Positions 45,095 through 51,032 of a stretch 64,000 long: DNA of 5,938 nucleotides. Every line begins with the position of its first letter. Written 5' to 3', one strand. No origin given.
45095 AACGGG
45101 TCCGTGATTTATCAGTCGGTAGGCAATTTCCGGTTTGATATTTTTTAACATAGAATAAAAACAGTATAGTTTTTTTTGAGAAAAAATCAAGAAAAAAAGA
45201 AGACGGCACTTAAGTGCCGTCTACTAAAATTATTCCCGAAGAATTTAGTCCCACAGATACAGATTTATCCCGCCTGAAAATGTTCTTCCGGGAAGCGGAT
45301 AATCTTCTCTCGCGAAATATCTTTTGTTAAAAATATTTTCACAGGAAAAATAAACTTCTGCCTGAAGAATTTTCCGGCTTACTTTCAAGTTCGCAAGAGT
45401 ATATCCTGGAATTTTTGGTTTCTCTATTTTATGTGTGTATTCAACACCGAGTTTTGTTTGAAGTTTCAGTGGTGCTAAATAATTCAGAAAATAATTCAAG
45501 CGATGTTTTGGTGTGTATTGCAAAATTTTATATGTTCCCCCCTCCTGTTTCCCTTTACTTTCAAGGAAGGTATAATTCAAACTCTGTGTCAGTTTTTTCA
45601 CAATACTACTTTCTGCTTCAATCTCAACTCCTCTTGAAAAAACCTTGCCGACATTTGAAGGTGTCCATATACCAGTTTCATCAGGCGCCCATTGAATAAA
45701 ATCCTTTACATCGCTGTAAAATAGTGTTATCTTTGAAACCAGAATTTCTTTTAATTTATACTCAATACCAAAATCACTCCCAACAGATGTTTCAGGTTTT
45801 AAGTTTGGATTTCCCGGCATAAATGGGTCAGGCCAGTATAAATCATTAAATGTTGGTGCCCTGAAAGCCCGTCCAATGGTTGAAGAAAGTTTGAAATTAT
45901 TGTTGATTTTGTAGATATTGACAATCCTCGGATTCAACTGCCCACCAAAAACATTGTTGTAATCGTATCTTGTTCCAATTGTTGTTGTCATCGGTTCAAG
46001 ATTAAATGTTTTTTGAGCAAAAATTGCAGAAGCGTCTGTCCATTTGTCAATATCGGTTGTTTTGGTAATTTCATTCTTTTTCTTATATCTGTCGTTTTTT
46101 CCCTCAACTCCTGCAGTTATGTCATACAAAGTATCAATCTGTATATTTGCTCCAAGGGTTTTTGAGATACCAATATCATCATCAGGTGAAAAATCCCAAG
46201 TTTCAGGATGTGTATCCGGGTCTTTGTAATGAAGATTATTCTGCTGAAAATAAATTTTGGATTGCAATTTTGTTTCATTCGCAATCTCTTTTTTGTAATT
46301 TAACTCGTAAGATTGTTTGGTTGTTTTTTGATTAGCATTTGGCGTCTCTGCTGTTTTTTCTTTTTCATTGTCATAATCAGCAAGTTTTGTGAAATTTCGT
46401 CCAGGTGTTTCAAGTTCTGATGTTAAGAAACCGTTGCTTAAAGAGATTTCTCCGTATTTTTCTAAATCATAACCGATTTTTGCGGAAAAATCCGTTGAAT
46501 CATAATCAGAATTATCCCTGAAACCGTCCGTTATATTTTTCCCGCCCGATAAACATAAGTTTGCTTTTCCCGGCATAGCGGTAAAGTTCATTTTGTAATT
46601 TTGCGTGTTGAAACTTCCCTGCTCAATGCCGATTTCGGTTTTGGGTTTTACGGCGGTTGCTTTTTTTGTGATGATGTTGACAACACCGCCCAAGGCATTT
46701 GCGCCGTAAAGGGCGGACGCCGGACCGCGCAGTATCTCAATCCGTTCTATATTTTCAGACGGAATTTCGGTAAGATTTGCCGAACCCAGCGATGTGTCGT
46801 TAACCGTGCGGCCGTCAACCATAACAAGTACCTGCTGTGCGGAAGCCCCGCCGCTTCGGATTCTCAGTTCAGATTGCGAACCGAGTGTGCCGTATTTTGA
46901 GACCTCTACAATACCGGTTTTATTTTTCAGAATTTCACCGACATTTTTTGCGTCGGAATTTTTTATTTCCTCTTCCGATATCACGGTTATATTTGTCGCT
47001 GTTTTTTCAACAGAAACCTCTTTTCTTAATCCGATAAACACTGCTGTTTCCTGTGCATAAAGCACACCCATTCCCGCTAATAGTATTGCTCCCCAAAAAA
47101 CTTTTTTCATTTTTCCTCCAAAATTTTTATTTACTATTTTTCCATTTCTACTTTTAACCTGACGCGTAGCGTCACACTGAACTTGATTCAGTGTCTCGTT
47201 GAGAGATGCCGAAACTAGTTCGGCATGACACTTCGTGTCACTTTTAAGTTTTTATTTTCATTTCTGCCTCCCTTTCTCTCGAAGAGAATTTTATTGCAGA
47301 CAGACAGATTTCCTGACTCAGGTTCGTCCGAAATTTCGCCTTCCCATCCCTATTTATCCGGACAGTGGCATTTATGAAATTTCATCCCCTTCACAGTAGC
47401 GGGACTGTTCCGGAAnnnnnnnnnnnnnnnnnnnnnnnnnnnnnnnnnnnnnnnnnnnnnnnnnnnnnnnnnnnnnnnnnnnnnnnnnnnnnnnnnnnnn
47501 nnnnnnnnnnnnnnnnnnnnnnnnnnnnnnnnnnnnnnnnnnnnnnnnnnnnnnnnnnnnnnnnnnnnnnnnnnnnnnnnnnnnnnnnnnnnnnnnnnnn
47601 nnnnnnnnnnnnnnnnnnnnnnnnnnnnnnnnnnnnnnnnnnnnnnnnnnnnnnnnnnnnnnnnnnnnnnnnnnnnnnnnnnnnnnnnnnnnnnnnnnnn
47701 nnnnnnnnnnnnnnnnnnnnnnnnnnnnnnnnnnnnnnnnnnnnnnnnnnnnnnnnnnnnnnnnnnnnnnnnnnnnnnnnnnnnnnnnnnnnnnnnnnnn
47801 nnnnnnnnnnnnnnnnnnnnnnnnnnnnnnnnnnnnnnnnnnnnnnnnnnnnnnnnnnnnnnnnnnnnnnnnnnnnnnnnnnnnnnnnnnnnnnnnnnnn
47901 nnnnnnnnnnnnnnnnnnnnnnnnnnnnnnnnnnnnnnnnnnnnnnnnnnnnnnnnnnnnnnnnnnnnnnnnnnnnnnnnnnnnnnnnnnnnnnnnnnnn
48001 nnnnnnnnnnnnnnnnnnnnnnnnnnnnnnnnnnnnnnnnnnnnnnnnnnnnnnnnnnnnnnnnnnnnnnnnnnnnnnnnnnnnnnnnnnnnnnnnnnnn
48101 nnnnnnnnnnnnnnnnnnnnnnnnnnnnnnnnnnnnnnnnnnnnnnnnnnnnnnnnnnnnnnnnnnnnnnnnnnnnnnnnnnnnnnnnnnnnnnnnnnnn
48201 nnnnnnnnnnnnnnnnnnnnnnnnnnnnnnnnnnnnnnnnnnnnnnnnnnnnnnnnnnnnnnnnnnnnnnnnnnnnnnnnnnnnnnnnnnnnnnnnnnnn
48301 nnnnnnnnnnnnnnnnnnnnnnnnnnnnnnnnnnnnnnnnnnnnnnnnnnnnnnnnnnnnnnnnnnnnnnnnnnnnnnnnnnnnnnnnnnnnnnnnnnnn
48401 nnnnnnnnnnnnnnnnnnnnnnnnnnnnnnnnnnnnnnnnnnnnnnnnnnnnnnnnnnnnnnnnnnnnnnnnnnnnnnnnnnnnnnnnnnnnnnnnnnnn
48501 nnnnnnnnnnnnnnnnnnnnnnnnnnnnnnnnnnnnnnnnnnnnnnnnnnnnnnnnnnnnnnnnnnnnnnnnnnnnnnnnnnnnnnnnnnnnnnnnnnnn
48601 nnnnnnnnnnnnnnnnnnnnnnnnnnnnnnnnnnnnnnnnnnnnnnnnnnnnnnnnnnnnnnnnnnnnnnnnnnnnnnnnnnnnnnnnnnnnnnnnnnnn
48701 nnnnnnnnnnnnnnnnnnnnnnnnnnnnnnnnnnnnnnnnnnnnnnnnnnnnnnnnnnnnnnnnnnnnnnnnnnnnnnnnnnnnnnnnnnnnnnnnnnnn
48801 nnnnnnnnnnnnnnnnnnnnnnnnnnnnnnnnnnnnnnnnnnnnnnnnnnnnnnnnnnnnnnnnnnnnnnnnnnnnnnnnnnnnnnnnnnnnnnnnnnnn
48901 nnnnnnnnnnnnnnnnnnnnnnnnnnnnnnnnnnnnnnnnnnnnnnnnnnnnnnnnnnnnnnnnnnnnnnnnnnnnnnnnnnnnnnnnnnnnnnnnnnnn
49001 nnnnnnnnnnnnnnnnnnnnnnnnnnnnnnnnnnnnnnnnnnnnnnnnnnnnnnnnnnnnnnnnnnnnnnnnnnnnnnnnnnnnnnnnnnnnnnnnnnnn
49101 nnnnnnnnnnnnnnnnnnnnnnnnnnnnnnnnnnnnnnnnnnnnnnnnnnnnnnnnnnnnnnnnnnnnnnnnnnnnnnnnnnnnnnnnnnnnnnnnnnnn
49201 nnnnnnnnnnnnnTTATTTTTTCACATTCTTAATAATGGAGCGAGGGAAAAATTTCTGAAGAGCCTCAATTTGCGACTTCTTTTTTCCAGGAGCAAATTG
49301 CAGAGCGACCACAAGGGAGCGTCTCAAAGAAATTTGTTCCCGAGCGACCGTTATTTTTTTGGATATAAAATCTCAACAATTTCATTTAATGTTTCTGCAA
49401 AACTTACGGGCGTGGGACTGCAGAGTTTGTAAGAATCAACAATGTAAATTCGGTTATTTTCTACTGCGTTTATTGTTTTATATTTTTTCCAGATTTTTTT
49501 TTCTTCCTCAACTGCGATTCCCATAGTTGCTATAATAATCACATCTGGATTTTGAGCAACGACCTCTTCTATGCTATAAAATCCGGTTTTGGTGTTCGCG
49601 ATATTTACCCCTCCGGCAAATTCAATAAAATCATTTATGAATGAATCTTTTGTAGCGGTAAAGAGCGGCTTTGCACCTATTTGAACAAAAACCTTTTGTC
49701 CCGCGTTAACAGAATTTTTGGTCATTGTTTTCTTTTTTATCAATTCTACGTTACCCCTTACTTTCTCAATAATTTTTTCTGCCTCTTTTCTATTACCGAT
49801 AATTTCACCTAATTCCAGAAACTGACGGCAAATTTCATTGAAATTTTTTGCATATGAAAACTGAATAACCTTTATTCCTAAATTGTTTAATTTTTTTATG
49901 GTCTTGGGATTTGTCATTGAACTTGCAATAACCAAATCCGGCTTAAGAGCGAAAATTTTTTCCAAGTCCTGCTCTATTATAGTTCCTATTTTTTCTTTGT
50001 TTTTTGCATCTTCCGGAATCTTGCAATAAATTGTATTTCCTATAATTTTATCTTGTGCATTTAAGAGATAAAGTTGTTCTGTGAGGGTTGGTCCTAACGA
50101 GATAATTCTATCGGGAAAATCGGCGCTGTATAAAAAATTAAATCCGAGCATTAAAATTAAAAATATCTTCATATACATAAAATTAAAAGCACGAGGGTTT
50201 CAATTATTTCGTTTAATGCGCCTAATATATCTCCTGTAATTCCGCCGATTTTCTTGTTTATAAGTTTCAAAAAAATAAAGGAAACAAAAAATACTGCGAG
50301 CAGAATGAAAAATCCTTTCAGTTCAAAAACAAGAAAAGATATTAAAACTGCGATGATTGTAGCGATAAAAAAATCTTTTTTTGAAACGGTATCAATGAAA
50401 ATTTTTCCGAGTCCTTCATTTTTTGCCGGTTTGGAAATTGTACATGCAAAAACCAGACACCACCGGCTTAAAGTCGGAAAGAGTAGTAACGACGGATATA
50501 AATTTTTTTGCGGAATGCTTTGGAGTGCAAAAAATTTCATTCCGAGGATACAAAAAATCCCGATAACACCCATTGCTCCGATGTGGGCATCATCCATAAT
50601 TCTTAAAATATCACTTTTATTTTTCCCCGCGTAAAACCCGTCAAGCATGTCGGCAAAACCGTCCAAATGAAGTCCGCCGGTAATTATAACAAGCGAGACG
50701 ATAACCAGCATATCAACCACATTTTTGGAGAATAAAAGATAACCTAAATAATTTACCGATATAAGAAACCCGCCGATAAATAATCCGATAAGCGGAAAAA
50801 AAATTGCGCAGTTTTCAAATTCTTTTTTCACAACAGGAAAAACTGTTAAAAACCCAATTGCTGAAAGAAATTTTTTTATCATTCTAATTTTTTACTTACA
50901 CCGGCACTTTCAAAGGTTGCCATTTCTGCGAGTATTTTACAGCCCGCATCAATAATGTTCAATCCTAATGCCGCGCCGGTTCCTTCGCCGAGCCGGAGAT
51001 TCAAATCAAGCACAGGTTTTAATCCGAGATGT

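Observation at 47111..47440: Cobalamin riboswitch #1 followed by an unusual run of four perfect hairpins before btuB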

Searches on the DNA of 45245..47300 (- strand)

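Call 13: search_rna_families(source=L001, threshold=gathering, show_alignments=1)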
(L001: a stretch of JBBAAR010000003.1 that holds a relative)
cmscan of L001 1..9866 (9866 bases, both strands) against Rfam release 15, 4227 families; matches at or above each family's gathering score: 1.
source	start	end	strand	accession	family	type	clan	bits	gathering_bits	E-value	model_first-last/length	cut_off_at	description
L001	3692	3894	+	RF00174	Cobalamin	Cis-reg; riboswitch;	CL00101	93.3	31.5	1e-22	1-189/189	no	Cobalamin riboswitch aptamer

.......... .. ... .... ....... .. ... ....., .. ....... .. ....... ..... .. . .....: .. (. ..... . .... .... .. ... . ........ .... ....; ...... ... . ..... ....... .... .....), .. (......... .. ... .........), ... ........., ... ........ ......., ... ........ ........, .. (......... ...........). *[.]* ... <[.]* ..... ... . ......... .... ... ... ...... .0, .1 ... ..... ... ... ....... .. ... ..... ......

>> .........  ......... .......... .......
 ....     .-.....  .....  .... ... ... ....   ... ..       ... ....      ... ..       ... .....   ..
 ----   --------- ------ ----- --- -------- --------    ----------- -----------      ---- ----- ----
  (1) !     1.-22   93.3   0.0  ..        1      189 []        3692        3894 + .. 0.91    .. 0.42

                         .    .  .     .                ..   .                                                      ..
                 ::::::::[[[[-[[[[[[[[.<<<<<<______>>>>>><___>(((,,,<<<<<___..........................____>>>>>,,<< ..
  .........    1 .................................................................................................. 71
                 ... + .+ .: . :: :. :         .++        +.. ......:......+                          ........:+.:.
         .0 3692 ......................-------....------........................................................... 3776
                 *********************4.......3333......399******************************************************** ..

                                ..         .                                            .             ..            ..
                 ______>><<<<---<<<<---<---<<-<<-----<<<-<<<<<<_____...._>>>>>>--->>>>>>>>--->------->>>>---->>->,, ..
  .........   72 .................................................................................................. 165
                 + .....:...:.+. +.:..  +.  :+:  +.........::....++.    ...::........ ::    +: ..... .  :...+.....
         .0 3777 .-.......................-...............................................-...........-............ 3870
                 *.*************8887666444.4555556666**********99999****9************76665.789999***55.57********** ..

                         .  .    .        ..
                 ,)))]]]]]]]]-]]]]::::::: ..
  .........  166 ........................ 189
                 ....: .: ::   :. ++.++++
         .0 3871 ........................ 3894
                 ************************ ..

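Call 66: search_rna_families(source=window, start=47080, end=47300, threshold=evalue, max_evalue=10)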
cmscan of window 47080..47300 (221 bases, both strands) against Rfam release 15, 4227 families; matches with E-value up to 10: 6.
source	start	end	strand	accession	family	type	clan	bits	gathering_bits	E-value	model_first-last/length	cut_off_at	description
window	47163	47237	+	RF03777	MIR533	Gene; miRNA;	-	18.4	80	0.14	1-125/125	no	MIR533 microRNA precursor family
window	47184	47266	-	RF01171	snoR4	Gene; snRNA; snoRNA; CD-box;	-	16.9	60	5.2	1-80/80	no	Small nucleolar RNA snoR4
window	47255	47280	-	RF01360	CRISPR-DR47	Gene; CRISPR;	-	13.5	39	5.7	1-37/37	no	CRISPR RNA direct repeat element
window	47087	47203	+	RF02706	TeloSII_ncR30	Gene; sRNA;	-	12.8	86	0.65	1-226/226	no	TeloSII non coding RNA 30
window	47161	47239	-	RF04173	MIR847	Gene; miRNA;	-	11.4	184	7.3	1-164/164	no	MIR847 microRNA precursor family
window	47125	47300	-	RF01493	rli37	Gene; sRNA;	-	10.5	90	6.9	22-247/247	5'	Listeria sRNA rli37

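Call 67: search_dna_similar(query=window:47150-47250:-, collection=plasmids, mode=distant, max_evalue=0.01, max_rows=10)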
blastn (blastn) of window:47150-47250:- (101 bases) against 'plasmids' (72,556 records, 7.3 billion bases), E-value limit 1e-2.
No match.

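Call 80: search_with_rna_model(model_id=R1, sources=[window, L021, L023, L024, L026], max_evalue=0.001, make_alignment=true)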
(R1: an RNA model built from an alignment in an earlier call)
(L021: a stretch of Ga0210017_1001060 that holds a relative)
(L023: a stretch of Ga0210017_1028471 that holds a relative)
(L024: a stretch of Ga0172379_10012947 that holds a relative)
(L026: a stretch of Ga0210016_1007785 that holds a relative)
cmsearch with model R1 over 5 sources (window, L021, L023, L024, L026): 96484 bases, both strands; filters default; matches with E-value up to 0.001: 21.
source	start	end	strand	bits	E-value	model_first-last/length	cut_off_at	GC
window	47201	47245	-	70.7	3.8e-20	1-45/45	no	0.47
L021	10537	10581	+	69.7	7.9e-20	1-45/45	no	0.4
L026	4704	4748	+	69.7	7.9e-20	1-45/45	no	0.4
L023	2433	2477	+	69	1.4e-19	1-45/45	no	0.38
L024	7852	7896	+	68.5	2e-19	1-45/45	no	0.51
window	47155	47199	+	64.1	5e-18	1-45/45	no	0.49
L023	384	428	+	58.6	2.8e-16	1-45/45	no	0.4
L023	2220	2264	+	54.1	7.4e-15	1-45/45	no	0.4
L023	2768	2812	+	54.1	7.4e-15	1-45/45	no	0.4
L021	1519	1565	+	44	1.3e-11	1-45/45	no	0.4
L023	430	464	-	41.7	6.8e-11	1-45/45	no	0.37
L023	2475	2524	-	41.1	1.1e-10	1-45/45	no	0.34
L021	10992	11041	+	37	2.2e-09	1-45/45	no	0.36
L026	5159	5208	+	37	2.2e-09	1-45/45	no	0.36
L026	6105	6154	+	37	2.2e-09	1-45/45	no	0.36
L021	1562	1599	-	33.7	2.5e-08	1-45/45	no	0.34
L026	5205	5262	-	30.9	1.9e-07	1-45/45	no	0.41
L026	6151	6208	-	30.9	1.9e-07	1-45/45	no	0.41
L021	11038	11095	-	30.9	1.9e-07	1-45/45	no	0.41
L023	2261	2306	-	22.4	9.8e-05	1-45/45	no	0.41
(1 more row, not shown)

Alignment A6: 21 matches aligned to the model, 77 columns, each read 5' to 3' on its own strand. Consensus structure (alignment columns), stored with it:
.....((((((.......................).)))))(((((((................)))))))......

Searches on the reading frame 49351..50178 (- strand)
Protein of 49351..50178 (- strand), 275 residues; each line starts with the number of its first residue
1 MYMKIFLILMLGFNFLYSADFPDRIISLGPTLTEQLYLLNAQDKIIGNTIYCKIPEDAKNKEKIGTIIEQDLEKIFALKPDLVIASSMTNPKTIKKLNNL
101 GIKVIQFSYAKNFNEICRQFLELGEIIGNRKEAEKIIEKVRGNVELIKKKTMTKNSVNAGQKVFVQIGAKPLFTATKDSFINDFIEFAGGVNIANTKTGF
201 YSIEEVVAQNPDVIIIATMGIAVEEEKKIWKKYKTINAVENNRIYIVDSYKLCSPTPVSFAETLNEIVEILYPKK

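Call 10: search_protein_families(library=ncbifam, proteins=[window:49351-50178:-], max_evalue=0.00001)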
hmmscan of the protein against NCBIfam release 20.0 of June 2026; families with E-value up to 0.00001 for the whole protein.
window:49351-50178:- (275 aa): 9 families
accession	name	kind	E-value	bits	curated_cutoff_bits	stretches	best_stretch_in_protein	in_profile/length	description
TIGR04281.1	peripla_PGF_1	equivalog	1.7e-34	119.5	325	1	21-274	20-267/330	PGF-CTERM-anchored ABC transporter substrate-binding protein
NF002894.0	PRK03379.1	equivalog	6.6e-32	110.7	234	1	4-240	8-238/266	vitamin B12 ABC transporter substrate-binding protein BtuF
TIGR03659.1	IsdE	equivalog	1.7e-26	93.1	298.65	1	23-272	39-292/292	heme ABC transporter substrate-binding protein IsdE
NF038402.1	TroA_like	subfamily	6.4e-12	45.5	30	1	24-217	1-186/219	helical backbone metal receptor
NF008501.1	PRK11411.1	subfamily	9.4e-12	44.5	320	1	52-264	74-286/303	Fe(3+) dicitrate ABC transporter substrate-binding protein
NF008200.0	PRK10957.1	equivalog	3.1e-09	36.2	205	0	67-151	113-197/330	Fe2+-enterobactin ABC transporter substrate-binding protein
TIGR03868.1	F420-O_ABCperi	hypoth_equivalog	5.8e-08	32.3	392.4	1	21-248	16-263/287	putative F420-0 ABC transporter substrate-binding protein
NF010649.0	PRK14048.1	equivalog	8.7e-07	28.4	374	1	66-217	108-269/374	ferrichrome/ferrioxamine B periplasmic transporter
NF052484.1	sider_BP_EitA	equivalog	2.2e-06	27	640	0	21-86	35-104/328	siderophore ABC transporter substrate-binding protein EitA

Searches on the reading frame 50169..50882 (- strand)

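Call 10: search_protein_families(library=ncbifam, proteins=[window:50169-50882:-], max_evalue=0.00001)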
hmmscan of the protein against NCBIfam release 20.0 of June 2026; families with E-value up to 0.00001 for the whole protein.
window:50169-50882:- (237 aa): 6 families
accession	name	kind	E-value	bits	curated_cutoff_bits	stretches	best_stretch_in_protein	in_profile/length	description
TIGR00317.1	cobS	equivalog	3.5e-41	141.6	110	1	1-234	1-240/241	adenosylcobinamide-GDP ribazoletransferase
NF001277.0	PRK00235.1-3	equivalog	7.6e-39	133.9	273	1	3-235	6-249/255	adenosylcobinamide-GDP ribazoletransferase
NF001278.0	PRK00235.1-5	equivalog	3e-37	128.6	252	1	2-235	2-241/246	adenosylcobinamide-GDP ribazoletransferase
NF001276.0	PRK00235.1-2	equivalog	4.8e-27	95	322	1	6-235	11-256/260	adenosylcobinamide-GDP ribazoletransferase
NF001279.0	PRK00235.2-1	equivalog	9.1e-22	77.8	282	1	1-235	1-244/248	adenosylcobinamide-GDP ribazoletransferase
NF001282.0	PRK00235.2-4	equivalog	2.4e-16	59.9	342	1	8-235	28-278/286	adenosylcobinamide-GDP ribazoletransferase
